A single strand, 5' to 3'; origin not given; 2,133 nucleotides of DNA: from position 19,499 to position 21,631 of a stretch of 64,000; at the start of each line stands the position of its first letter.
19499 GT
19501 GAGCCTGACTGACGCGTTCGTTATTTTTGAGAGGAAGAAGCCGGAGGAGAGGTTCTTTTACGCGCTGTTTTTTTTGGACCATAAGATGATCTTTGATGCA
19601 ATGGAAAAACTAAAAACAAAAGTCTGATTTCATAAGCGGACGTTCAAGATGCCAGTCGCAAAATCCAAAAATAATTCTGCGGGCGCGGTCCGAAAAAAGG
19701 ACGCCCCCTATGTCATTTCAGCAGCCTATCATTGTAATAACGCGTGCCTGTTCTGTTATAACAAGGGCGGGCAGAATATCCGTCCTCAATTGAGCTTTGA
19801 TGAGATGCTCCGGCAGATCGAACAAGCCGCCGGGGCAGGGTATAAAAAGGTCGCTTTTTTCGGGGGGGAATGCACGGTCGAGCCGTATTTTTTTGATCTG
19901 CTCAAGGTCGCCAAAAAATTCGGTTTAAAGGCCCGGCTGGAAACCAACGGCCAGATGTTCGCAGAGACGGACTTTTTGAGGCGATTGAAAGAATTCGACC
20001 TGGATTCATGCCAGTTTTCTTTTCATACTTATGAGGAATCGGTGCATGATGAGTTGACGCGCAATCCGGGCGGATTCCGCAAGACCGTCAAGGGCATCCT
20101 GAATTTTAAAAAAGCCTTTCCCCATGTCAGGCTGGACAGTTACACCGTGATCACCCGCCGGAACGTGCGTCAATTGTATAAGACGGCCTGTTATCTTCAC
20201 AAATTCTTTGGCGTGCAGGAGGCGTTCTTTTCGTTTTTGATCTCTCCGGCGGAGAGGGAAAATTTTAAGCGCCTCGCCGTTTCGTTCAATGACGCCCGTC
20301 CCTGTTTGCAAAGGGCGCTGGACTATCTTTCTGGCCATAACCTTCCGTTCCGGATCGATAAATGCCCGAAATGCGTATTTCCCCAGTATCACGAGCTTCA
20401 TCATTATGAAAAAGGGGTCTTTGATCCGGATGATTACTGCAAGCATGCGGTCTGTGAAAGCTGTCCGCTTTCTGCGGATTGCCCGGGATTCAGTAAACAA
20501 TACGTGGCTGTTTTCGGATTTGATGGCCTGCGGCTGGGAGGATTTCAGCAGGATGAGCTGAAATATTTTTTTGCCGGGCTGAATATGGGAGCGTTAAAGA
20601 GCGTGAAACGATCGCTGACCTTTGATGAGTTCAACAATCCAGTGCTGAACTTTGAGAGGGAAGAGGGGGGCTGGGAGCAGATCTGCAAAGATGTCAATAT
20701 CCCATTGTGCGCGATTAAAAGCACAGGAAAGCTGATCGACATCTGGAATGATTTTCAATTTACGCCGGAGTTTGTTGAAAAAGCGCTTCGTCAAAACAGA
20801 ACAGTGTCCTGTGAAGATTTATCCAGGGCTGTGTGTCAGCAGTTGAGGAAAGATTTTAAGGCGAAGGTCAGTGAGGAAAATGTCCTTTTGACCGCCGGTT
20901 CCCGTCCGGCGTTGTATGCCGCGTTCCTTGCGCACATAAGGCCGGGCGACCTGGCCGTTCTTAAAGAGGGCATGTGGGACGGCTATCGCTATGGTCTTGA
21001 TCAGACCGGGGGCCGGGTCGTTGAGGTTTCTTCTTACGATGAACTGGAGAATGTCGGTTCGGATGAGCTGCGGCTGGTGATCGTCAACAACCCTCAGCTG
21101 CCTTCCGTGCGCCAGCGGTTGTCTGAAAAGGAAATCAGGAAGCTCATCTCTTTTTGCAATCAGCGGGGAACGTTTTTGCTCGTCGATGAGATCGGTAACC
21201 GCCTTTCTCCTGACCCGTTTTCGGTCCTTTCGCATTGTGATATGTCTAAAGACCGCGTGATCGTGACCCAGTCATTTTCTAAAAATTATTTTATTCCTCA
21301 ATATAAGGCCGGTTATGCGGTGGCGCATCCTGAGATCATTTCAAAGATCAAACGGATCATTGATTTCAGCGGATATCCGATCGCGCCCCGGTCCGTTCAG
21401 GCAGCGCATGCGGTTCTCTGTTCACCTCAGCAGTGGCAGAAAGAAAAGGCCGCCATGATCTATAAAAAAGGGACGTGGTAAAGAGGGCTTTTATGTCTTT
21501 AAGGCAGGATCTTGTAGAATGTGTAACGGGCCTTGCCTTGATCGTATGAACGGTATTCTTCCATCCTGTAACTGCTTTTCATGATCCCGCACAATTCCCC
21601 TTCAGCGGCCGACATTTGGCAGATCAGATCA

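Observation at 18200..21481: HemN-like rSAM plus an rSAM fused to a HisC-like PLP aminotransferase domain next to the HxS peptide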

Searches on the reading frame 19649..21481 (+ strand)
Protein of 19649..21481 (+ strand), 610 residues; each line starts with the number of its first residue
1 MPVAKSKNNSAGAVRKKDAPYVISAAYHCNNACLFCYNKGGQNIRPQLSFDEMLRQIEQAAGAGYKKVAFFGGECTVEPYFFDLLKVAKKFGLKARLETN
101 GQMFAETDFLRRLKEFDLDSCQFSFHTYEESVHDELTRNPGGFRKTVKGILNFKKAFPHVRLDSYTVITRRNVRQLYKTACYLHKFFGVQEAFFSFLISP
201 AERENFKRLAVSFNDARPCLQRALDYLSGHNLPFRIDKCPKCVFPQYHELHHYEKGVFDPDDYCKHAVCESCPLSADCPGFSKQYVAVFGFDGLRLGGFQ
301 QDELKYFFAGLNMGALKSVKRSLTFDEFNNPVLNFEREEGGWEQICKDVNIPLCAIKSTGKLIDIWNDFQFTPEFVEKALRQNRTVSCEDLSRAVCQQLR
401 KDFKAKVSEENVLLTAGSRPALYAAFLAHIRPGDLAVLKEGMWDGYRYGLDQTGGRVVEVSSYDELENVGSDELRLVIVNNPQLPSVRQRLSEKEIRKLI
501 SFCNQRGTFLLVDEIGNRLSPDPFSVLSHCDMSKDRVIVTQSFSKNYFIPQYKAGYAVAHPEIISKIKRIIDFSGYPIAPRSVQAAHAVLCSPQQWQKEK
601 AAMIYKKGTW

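Call 3: search_protein_families(library=pfam, proteins=[window:19649-21481:+], max_evalue=0.01)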
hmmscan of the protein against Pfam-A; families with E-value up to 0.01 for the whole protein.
window:19649-21481:+ (610 aa): 3 families
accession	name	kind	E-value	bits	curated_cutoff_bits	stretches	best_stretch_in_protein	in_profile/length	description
PF04055.27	Radical_SAM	-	3.8e-20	73.1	29.5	1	27-178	5-161/166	Radical SAM superfamily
PF00155.27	Aminotran_1_2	-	6.6e-18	65.5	19.7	1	391-598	47-270/361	Aminotransferase class I and II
PF13353.11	Fer4_12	-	0.0024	18.6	22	1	28-107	14-97/137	4Fe-4S single cluster domain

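Call 4: search_protein_families(library=ncbifam, proteins=[window:19649-21481:+], max_evalue=0.01)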
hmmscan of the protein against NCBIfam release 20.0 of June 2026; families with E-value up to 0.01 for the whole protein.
window:19649-21481:+ (610 aa): 104 families (the best 25 are shown)
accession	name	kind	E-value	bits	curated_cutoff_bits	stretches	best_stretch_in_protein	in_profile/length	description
TIGR03977.1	rSAM_pair_HxsC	equivalog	6.5e-26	90.9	267.9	1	21-282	27-289/292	His-Xaa-Ser system radical SAM maturase HxsC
NF041364.1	GntC_guanitoxin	equivalog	3.6e-24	85.3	415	1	374-599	25-263/356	guanitoxin biosynthesis PLP-dependent (S)-gamma-hydroxy-L-arginine cyclodehydratase GntC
NF038332.1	rSAM_rare_HxsC4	exception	3e-23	82.5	500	1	16-196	11-193/335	radical SAM protein HxsC4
NF006569.0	PRK09082.1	subfamily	7.4e-22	78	420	1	389-596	70-288/386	methionine aminotransferase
TIGR01140.1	L_thr_O3P_dcar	equivalog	2.4e-20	72.9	290.55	1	397-606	51-253/331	threonine-phosphate decarboxylase CobD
NF005732.0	PRK07550.1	equivalog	8e-20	71.2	366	1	389-607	73-301/389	aminotransferase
TIGR04055.1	rSAM_NirJ2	equivalog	1.1e-18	67.8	500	1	26-201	7-177/326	putative heme d1 biosynthesis radical SAM protein NirJ2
NF041091.1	asp_aminotase_Arch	equivalog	2e-18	66.4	550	1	389-574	67-261/376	aspartate aminotransferase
NF004770.0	PRK06108.1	subfamily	3.7e-18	65.5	422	1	388-593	75-292/396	pyridoxal phosphate-dependent aminotransferase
NF006488.0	PRK08912.1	equivalog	1.4e-17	63.7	498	1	388-602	65-289/387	aminotransferase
TIGR04545.1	rSAM_ahbD_hemeb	equivalog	1.2e-16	61.1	500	1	27-233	8-211/339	heme b synthase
TIGR03947.1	viomycin_VioD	equivalog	2.1e-16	59.8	390.9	1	407-585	67-252/359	capreomycidine synthase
TIGR03539.1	DapC_actino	equivalog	3.3e-16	59.3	355.65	1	385-591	55-262/357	succinyldiaminopimelate transaminase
TIGR01141.1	hisC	equivalog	4.3e-15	55.4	276.55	1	393-600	58-263/349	histidinol-phosphate transaminase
TIGR04317.1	W_rSAM_matur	equivalog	6.7e-15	55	380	1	25-232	10-218/349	tungsten cofactor oxidoreductase radical SAM maturase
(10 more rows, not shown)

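Call 5: find_homologous_proteins(query=window:19649-21481:+, max_evalue=0.00001)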
Query window:19649-21481:+ (610 aa): 7 proteins with E <= 0.00001 among 8000 candidates.
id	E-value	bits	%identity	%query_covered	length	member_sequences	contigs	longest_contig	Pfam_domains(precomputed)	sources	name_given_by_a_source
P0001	0.0e+0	1257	86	100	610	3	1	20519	PF00155.28,PF04055.28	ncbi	-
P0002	0.0e+0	1080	100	76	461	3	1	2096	PF00155.28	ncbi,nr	ncbi:MAG TPA: pyridoxal phosphate-dependent aminotransferase, partial [Candidatus Omnitrophota bacte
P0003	6.2e-259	879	61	100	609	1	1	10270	PF00155.28,PF04055.28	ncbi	-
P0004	1.5e-225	768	55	97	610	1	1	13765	PF00155.28,PF04055.28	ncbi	-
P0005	1.9e-10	58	29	20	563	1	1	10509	PF04055.28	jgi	jgi:MoaA/NifB/PqqE/SkfB family radical SAM enzyme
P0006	9.2e-9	52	26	31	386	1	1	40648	PF00155.28,PF00266.26,PF01053.27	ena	-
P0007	2.5e-7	48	27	33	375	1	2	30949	PF00155.28,PF01053.27,PF01041.24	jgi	jgi:aspartate aminotransferase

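Call 11: find_encoding_contigs(protein=P0001, flank=10000, max_places=3)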
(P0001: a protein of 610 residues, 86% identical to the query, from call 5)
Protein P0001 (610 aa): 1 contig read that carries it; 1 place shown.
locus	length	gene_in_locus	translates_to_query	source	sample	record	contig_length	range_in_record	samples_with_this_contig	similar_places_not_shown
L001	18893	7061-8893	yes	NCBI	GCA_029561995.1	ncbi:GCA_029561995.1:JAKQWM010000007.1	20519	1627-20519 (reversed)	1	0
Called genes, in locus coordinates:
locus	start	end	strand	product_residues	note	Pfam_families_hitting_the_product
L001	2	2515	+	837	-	?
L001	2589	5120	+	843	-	-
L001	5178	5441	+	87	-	-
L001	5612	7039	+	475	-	PF04055:Radical_SAM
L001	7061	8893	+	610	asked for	PF04055:Radical_SAM, PF00155:Aminotran_1_2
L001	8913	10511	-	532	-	PF13231:PMT_2 (weak)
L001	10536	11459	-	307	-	-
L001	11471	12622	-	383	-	PF04055:Radical_SAM, PF13353:Fer4_12 (faint)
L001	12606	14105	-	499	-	PF13353:Fer4_12 (weak), PF04055:Radical_SAM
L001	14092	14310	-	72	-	-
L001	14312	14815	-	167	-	PF27806:HxsD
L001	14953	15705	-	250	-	-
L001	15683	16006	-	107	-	PF00391:PEP-utilizers (weak)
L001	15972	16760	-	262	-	-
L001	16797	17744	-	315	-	-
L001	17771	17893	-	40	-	-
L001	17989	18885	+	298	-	PF04055:Radical_SAM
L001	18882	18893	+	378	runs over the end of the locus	PF04055:Radical_SAM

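Call 12: find_encoding_contigs(protein=P0003, flank=10000, max_places=3)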
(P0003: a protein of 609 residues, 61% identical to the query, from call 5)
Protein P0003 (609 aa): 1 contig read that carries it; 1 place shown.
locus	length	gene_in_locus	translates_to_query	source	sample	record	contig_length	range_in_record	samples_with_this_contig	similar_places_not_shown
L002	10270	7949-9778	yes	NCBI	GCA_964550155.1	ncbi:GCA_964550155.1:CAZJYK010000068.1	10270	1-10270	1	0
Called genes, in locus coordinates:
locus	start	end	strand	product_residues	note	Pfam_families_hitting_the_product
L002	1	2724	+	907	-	?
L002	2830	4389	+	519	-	-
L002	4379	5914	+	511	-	-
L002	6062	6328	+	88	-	-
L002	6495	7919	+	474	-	PF04055:Radical_SAM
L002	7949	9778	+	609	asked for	PF04055:Radical_SAM, PF00155:Aminotran_1_2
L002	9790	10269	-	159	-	?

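Call 13: find_encoding_contigs(protein=P0004, flank=10000, max_places=3)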
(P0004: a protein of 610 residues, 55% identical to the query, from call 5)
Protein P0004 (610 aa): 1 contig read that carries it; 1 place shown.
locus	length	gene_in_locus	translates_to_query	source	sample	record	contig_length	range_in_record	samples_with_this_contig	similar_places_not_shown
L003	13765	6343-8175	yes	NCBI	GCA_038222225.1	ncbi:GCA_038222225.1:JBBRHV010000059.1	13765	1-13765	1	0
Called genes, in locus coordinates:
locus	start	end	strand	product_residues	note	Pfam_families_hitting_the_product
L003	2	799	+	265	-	?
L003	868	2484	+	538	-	PF13231:PMT_2 (weak)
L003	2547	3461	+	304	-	-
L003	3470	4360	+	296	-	PF04055:Radical_SAM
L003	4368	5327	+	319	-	PF04055:Radical_SAM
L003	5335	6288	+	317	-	PF04055:Radical_SAM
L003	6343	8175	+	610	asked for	PF04055:Radical_SAM, PF00155:Aminotran_1_2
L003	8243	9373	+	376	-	PF04055:Radical_SAM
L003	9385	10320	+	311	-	PF04055:Radical_SAM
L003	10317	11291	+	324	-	PF01478:Peptidase_A24 (weak)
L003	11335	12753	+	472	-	PF04055:Radical_SAM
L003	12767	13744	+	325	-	PF04055:Radical_SAM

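Call 29: find_related_loci(query=A1, collection=genome_contigs, flank=10000)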
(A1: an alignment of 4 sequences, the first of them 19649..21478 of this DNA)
Query A1 (610 aa) in genome_contigs; peptide patterns used: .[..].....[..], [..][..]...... (x = any residue, [..] = any of these).
84 stretches matched a pattern; 1 encode a relative of the query (tblastn E <= 1e-3); 1 distinct loci.
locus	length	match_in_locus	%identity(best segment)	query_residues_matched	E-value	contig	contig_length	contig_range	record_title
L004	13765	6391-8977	55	17-608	0e+0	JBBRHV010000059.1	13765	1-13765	MAG: Candidatus Omnitrophota bacterium isolate Co_metawrap_2736 Cmw_2736_k141_1217188_length_13765_cov_11.0000, whole ge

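Call 30: search_protein_representatives(alignment_id=A1)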
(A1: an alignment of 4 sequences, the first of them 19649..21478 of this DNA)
Query: 4 sequences, 609 profile positions. Proteins with E-value up to 0.001 (for the whole library): 24399; up to 1e-10: 5594; up to 1e-30: 198. The best 150 are listed.
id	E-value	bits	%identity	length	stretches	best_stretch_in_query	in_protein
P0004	0.0e+00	1187.2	-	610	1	3-608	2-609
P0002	3.7e-283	957.0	-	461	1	149-609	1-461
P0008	1.3e-170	585.3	-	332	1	278-609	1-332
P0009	4.3e-149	514.2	-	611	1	13-609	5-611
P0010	8.0e-91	321.8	-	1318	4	22-292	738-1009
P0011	1.8e-86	307.4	-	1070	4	6-267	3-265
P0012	7.2e-83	295.5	-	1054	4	7-281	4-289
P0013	5.7e-77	276.0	-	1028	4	19-251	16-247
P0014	2.4e-70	254.1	-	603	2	14-290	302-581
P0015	2.3e-65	237.6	-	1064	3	17-293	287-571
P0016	6.8e-64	232.8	-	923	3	22-293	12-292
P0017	5.7e-62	226.5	-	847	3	26-290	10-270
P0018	1.3e-60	221.9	-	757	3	21-282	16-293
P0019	8.0e-58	212.8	-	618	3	22-290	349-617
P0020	1.0e-57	212.4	-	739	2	22-291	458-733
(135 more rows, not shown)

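Call 44: search_protein_families(library=padloc, proteins=[window:19649-21481:+], max_evalue=0.001)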
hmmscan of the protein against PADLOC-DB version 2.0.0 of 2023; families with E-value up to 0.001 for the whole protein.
window:19649-21481:+ (610 aa): 3 families
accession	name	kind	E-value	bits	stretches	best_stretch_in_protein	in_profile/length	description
PDLC02904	pVip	-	1.1e-16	59.1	1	28-175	12-156/262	Viperins associated with kinases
PDLC02903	pVip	-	4.2e-15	53.9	1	27-175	8-152/257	Viperins not associated with kinases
PDLC02905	pVip-kinase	-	4.7e-09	34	1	28-136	191-302/474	Viperin-kinase fusion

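Call 45: predict_structure(alignment_id=A1)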
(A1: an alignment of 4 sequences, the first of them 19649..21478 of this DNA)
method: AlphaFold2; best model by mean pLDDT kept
length: 610 residues; sequences in the alignment: 4
mean_pLDDT: 58.4   pTM: 0.48
mean pLDDT of the five models: 58.4, 56.9, 56.7, 52.7, 50.2
residues with pLDDT >= 90: 35; 70-90: 176; 50-70: 113; < 50: 286
segments of 3 or more residues with pLDDT < 50: 1-17, 41-46, 73-77, 199-204, 249-343, 348-372, 401-425, 443-445, 483-488, 515-524, 540-610
pLDDT, mean of each block of 10 residues (from residue 1): 23 42 59 64 50 83 83 52 86 85 84 88 87 83 89 91 88 92 89 72 55 76 90 73 52 34 33 36 36 39 43 44 40 42 48 46 39 54 54 50 39 37 49 73 52 67 78 72 48 77 79 48 49 54 32 24 37 40 43 46 42
secondary structure, 60 per line:
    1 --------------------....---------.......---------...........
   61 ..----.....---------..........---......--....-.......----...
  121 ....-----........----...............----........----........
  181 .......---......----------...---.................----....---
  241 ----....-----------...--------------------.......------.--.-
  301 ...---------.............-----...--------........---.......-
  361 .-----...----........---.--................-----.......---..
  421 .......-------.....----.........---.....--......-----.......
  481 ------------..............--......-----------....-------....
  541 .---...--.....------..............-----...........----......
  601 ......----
elements in order: E21-24 H34-40 H50-62 E67-71 H81-90 E94-99 H102-105 H107-113 E118-124 H130-137 H142-156 E161-168 H173-187 E191-196 H213-229 E234-237 H245-248 H283-289 H313-322 E323-325 E331-333 H342-349 H353-359 H374-381 H388-403 H409-415 H419-427 E435-439 H444-452 E456-460 H463-468 E474-480 H493-506 E509-514 H526-529 E537-541 H550-554 H561-574 H580-590 H595-606

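Call 51: find_encoding_contigs(protein=P0009, flank=10000, max_places=3)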
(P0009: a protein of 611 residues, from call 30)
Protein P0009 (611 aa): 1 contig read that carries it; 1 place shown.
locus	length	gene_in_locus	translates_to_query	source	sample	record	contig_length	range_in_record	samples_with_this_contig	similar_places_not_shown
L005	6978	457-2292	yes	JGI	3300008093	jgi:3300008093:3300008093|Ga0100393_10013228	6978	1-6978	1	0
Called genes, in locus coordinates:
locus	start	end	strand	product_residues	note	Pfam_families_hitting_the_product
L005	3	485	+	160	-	?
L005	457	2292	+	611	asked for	PF04055:Radical_SAM, PF00155:Aminotran_1_2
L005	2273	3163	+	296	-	PF04055:Radical_SAM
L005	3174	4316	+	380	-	PF04055:Radical_SAM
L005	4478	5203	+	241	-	-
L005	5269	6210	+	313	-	PF04055:Radical_SAM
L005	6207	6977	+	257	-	?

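Call 62: predict_structure(alignment_id=A4)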
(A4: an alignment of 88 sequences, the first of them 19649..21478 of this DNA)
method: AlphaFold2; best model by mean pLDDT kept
length: 610 residues; sequences in the alignment: 88
mean_pLDDT: 74.9   pTM: 0.60
mean pLDDT of the five models: 74.9, 73.6, 73.2, 71.2, 70.3
residues with pLDDT >= 90: 189; 70-90: 236; 50-70: 81; < 50: 104
segments of 3 or more residues with pLDDT < 50: 1-14, 28-44, 74-76, 199-203, 239-245, 248-294, 337-339, 365-368
pLDDT, mean of each block of 10 residues (from residue 1): 29 55 63 42 54 88 92 57 90 87 81 92 66 57 78 91 80 82 84 65 55 79 89 67 44 32 28 29 31 57 79 80 79 61 69 59 52 88 94 97 96 93 92 91 82 87 90 90 75 95 96 91 93 94 87 92 90 83 95 88 67
secondary structure, 60 per line:
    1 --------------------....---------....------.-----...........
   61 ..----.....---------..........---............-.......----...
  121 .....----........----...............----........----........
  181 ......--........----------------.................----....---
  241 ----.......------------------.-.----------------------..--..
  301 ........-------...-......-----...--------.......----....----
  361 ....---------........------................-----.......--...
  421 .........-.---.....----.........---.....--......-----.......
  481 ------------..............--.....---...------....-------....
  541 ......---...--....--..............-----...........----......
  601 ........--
elements in order: E21-24 H50-62 E67-71 H81-90 E94-100 H101-105 H107-113 E118-125 H130-137 H142-156 E161-168 H173-186 E189-196 H213-229 E234-237 H245-251 H301-308 E323-325 E331-333 H342-348 E353-356 E361-364 H374-381 H388-403 E412-415 H418-429 E435-439 H444-452 E456-460 H463-468 E474-480 H493-506 E509-513 H526-529 E537-542 H543-546 E555-558 H561-574 H580-590 H595-608

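Call 64: fold_search(model_id=the predicted structure, library=pdb)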
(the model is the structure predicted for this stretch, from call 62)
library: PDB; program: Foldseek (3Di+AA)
matches with E <= 10: 1855; with E <= 0.001: 1134
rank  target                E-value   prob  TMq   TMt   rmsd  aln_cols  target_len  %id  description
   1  1gd9_A                5.7e-16  1.00  0.35  0.53   3.1       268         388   22  CRYSTALL STRUCTURE OF PYROCOCCUS PROTEIN-A1 (released 2001-09-22)
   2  6qp3_C                1.8e-15  1.00  0.36  0.56   2.9       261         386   21  Crystal structure of the PLP-bound C-S lyase from Bacillus subtilis (strain 168) (released 2020-03-04)
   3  1u08_A                2.0e-15  1.00  0.36  0.56   2.7       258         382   22  Crystal Structure and Reactivity of YbdL from Escherichia coli Identify a Methionine Aminotransferase Function. (released 2004-07-27)
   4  1gck_A                2.2e-15  1.00  0.35  0.54   2.8       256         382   20  THERMUS THERMOPHILUS ASPARTATE AMINOTRANSFERASE DOUBLE MUTANT 1 COMPLEXED WITH ASPARTATE (released 2001-11-14)
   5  1o4s_B                2.4e-15  1.00  0.35  0.55   3.2       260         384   21  Crystal structure of Aspartate aminotransferase (TM1255) from Thermotoga maritima at 1.90 A resolution (released 2003-07-08)
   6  2gb3_E                4.3e-15  1.00  0.34  0.52   3.5       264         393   20  Crystal structure of Aspartate aminotransferase (tm1698) from Thermotoga maritima at 2.50 A resolution (released 2006-03-21)
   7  6l1n_A                4.8e-15  1.00  0.36  0.54   2.9       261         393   18  Substrate bound BacF structure from Bacillus subtillis (released 2020-03-18)
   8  1o4s_A                5.1e-15  1.00  0.35  0.56   2.7       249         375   21  Crystal structure of Aspartate aminotransferase (TM1255) from Thermotoga maritima at 1.90 A resolution (released 2003-07-08)
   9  2gb3_D                6.0e-15  1.00  0.34  0.52   8.7       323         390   18  Crystal structure of Aspartate aminotransferase (tm1698) from Thermotoga maritima at 2.50 A resolution (released 2006-03-21)
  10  1u08_B                6.3e-15  1.00  0.34  0.54   2.8       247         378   23  Crystal Structure and Reactivity of YbdL from Escherichia coli Identify a Methionine Aminotransferase Function. (released 2004-07-27)
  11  1dju_A                7.4e-15  1.00  0.34  0.54   3.0       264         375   21  CRYSTAL STRUCTURE OF AROMATIC AMINOTRANSFERASE FROM PYROCOCCUS HORIKOSHII OT3 (released 2001-04-11)
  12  2gb3_B                7.8e-15  1.00  0.35  0.53   3.3       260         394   20  Crystal structure of Aspartate aminotransferase (tm1698) from Thermotoga maritima at 2.50 A resolution (released 2006-03-21)
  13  1dju_B                8.3e-15  1.00  0.34  0.54   3.0       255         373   21  CRYSTAL STRUCTURE OF AROMATIC AMINOTRANSFERASE FROM PYROCOCCUS HORIKOSHII OT3 (released 2001-04-11)
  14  1xi9_A                8.7e-15  1.00  0.35  0.54   2.8       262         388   21  Alanine aminotransferase from Pyrococcus furiosus Pfu-1397077-001 (released 2004-11-23)
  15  6l1n_B                8.7e-15  1.00  0.35  0.52   3.4       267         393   19  Substrate bound BacF structure from Bacillus subtillis (released 2020-03-18)
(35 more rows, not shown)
